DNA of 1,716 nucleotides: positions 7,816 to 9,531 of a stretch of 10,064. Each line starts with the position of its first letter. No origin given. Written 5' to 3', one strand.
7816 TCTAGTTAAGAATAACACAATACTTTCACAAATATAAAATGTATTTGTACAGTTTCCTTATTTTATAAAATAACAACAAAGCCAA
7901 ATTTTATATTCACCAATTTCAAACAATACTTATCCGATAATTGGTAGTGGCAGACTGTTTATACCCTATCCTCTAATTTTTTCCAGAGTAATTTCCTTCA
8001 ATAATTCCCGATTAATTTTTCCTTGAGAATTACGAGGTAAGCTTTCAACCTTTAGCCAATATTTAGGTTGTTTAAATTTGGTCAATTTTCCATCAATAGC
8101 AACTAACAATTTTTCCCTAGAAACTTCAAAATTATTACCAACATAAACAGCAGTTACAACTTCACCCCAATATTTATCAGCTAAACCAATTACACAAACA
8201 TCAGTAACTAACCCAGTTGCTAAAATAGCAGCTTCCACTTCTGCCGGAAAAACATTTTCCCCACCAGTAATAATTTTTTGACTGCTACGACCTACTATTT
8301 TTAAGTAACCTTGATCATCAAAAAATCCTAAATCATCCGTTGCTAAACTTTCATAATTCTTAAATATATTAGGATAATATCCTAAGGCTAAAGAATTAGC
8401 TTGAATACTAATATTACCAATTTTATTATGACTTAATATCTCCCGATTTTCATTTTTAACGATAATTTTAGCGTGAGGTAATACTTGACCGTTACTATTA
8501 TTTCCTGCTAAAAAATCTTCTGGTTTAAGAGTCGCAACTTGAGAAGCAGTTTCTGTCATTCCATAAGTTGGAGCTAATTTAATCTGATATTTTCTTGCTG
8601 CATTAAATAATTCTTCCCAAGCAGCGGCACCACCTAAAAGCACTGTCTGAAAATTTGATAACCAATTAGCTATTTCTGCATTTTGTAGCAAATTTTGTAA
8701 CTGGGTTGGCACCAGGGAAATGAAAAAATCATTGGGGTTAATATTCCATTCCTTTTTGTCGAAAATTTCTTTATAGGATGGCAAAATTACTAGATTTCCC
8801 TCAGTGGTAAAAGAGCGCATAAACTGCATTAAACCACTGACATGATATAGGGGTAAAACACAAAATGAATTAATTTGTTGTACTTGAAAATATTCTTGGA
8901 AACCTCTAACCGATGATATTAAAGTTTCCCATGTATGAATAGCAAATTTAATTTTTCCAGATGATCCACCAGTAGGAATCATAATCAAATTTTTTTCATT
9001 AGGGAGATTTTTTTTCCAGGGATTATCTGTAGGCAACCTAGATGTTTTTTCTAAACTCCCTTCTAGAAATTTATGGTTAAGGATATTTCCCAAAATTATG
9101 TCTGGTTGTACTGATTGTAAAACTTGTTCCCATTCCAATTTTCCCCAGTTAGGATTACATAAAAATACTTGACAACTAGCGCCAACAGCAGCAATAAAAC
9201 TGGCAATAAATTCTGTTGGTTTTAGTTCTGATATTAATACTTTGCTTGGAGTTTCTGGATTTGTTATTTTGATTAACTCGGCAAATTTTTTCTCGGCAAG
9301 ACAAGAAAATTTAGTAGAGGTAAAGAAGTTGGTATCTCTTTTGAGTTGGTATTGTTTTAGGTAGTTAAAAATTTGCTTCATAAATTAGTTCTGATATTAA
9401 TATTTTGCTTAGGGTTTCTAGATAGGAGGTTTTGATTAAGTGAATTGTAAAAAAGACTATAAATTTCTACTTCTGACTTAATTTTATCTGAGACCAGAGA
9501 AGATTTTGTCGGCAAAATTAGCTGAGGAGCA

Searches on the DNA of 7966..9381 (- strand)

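Call 92: search_rna_families(source=L005, start=12450, end=13150, threshold=gathering)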
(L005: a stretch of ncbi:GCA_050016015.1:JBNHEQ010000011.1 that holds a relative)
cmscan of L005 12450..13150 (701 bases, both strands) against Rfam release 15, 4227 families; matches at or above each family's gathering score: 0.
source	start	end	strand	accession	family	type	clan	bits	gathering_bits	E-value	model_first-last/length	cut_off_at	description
